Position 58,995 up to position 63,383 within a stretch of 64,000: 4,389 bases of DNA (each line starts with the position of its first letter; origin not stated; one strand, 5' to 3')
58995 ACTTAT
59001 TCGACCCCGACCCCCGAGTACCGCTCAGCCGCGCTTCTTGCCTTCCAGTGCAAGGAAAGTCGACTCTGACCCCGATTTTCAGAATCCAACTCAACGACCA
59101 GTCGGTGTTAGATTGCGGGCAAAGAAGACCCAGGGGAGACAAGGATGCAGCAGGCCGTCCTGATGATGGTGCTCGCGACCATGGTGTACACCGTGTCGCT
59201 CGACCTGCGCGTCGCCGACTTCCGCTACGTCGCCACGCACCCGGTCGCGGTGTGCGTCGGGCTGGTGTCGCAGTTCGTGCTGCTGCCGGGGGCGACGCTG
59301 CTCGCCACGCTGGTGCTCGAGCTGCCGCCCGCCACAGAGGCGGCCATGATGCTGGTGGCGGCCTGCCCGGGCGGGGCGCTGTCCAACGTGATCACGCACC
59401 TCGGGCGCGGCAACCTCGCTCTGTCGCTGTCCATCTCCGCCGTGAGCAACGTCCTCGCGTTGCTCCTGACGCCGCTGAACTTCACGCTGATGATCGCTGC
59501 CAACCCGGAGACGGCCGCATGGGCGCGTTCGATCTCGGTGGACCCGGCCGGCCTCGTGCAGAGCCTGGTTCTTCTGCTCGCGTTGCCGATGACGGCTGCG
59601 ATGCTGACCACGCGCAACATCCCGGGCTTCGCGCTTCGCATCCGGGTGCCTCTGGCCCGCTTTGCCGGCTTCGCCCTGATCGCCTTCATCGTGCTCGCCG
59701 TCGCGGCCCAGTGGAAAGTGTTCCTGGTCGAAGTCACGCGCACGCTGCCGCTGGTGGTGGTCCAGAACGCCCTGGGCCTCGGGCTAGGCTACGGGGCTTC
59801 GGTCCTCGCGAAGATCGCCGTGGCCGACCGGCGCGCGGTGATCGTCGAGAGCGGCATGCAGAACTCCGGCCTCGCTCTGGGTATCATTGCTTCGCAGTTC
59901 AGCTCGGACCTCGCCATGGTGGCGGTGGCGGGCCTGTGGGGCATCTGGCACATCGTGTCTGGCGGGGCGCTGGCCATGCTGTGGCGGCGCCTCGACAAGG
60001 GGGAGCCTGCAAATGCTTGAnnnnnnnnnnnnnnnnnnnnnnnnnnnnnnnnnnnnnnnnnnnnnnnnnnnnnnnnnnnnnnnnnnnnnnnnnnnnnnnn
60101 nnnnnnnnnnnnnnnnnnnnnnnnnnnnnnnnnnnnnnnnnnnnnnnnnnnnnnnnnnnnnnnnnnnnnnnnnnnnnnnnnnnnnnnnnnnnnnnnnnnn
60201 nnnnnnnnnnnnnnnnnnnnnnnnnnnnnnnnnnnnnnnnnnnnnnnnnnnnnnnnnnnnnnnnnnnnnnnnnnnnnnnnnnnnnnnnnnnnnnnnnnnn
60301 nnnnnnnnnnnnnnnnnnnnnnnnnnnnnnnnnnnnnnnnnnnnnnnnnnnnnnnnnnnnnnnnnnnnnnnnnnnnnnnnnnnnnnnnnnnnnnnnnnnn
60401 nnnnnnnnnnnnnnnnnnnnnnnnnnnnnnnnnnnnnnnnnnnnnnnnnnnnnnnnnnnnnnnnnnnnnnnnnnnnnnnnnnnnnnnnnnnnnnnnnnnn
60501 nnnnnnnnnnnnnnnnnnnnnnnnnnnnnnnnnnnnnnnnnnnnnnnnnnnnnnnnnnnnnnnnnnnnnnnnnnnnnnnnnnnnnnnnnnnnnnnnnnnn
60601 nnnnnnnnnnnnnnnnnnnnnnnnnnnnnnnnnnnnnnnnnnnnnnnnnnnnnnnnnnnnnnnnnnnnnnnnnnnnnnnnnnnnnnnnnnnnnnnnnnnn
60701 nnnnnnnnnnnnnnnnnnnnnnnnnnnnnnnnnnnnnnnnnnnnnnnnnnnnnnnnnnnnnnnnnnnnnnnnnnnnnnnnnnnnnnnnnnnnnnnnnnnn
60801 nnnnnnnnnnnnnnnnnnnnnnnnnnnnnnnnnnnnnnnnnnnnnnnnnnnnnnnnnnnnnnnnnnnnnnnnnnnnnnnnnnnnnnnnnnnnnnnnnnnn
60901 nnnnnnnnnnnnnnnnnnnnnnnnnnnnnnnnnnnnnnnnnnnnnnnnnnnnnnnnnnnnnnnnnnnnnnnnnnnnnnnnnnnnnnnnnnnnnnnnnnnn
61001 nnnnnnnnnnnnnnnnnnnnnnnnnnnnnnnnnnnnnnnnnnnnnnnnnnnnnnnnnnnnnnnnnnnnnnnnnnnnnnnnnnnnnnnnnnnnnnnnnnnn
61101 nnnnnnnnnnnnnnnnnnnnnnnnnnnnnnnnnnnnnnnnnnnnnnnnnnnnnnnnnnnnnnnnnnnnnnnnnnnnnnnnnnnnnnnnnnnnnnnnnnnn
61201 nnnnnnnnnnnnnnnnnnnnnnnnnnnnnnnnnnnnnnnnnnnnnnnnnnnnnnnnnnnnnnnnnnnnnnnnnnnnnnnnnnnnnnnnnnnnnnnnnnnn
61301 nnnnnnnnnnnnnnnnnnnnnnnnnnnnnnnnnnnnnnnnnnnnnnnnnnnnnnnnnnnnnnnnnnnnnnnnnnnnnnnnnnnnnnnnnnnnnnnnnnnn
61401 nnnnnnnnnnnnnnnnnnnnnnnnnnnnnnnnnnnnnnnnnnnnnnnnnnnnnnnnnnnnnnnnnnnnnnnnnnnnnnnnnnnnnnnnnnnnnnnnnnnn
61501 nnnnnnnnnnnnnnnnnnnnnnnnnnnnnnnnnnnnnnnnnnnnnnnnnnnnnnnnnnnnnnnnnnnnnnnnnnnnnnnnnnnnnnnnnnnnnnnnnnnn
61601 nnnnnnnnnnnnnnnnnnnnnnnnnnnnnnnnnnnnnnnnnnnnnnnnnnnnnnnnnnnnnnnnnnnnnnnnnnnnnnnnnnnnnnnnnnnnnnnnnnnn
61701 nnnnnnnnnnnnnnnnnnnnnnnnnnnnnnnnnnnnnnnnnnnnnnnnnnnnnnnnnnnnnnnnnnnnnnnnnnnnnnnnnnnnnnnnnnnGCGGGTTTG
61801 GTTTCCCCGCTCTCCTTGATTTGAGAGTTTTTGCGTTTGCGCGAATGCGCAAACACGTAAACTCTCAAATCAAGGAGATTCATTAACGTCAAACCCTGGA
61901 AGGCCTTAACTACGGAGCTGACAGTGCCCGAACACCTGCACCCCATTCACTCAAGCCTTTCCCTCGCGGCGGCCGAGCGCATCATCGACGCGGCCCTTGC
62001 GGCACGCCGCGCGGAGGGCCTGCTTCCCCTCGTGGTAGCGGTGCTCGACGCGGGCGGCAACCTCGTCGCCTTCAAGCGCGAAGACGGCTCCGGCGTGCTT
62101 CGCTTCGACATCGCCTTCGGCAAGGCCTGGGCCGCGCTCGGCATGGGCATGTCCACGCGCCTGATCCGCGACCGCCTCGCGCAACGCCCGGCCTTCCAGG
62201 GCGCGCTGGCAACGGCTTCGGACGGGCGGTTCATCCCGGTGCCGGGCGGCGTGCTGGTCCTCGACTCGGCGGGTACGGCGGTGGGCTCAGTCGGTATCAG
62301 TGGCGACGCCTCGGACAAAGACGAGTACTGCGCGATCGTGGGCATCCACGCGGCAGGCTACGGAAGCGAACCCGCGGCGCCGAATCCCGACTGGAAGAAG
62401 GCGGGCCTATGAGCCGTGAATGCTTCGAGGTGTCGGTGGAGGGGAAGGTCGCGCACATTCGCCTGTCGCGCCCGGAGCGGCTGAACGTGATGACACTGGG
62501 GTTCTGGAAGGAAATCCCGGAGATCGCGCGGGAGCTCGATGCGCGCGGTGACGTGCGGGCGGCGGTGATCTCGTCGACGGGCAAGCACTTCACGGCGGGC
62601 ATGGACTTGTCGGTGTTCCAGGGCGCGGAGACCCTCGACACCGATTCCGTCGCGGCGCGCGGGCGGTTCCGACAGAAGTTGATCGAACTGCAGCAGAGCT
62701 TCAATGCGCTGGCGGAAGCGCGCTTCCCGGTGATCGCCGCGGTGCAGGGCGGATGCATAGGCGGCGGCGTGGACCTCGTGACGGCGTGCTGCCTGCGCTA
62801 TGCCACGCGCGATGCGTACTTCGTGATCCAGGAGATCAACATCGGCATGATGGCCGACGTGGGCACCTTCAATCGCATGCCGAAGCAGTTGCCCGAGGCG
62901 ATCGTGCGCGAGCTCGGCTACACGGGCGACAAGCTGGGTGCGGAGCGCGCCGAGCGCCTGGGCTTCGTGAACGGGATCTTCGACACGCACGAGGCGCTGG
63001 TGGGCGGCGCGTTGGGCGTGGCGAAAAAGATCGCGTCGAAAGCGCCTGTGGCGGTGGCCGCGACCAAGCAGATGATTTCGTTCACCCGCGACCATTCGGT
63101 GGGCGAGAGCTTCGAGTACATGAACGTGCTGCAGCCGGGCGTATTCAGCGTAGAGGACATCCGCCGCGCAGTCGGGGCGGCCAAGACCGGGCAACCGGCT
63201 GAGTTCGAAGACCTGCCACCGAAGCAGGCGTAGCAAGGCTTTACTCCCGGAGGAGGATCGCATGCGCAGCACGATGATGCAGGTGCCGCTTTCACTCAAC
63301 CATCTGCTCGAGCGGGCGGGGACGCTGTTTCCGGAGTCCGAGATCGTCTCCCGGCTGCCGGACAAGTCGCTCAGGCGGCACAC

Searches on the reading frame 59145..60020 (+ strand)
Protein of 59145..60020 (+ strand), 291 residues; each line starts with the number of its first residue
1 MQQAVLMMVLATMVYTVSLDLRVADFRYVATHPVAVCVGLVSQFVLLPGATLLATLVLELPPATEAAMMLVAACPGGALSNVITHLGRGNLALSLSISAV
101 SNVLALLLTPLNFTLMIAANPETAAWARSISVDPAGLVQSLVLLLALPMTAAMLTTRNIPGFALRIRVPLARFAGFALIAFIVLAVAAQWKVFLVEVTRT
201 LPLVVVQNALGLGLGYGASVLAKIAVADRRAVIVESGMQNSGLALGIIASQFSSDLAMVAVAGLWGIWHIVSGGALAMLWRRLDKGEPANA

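Call 40: search_protein_families(library=pfam, proteins=[window:59145-60020:+], max_evalue=0.001)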
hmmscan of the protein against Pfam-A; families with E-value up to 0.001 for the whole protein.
window:59145-60020:+ (291 aa): 1 family
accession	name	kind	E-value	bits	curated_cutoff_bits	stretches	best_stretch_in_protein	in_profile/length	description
PF01758.21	SBF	-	2.2e-24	86.7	24.3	1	8-192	2-187/191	Sodium Bile acid symporter family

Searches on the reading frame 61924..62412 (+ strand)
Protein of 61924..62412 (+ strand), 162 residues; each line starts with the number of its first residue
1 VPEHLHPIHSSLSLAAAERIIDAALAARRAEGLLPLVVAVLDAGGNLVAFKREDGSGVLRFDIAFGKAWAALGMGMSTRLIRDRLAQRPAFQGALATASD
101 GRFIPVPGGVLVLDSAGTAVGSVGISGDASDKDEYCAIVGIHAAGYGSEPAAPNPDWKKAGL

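Call 40: search_protein_families(library=pfam, proteins=[window:61924-62412:+], max_evalue=0.001)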
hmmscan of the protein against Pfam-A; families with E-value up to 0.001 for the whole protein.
window:61924-62412:+ (162 aa): 1 family
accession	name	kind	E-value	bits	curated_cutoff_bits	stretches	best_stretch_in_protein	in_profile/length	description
PF03928.20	HbpS-like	-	4.9e-30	104.6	25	1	12-141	1-127/128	Haem degrading protein HbpS-like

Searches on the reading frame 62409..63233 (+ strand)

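Call 40: search_protein_families(library=pfam, proteins=[window:62409-63233:+], max_evalue=0.001)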
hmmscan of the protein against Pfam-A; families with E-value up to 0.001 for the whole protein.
window:62409-63233:+ (274 aa): 2 families
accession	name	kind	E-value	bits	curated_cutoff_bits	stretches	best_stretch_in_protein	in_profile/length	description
PF00378.25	ECH_1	-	3.6e-36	125.2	27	1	12-257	4-239/251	Enoyl-CoA hydratase/isomerase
PF16113.10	ECH_2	-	1.4e-22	81.1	27.2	1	15-192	2-173/335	Enoyl-CoA hydratase/isomerase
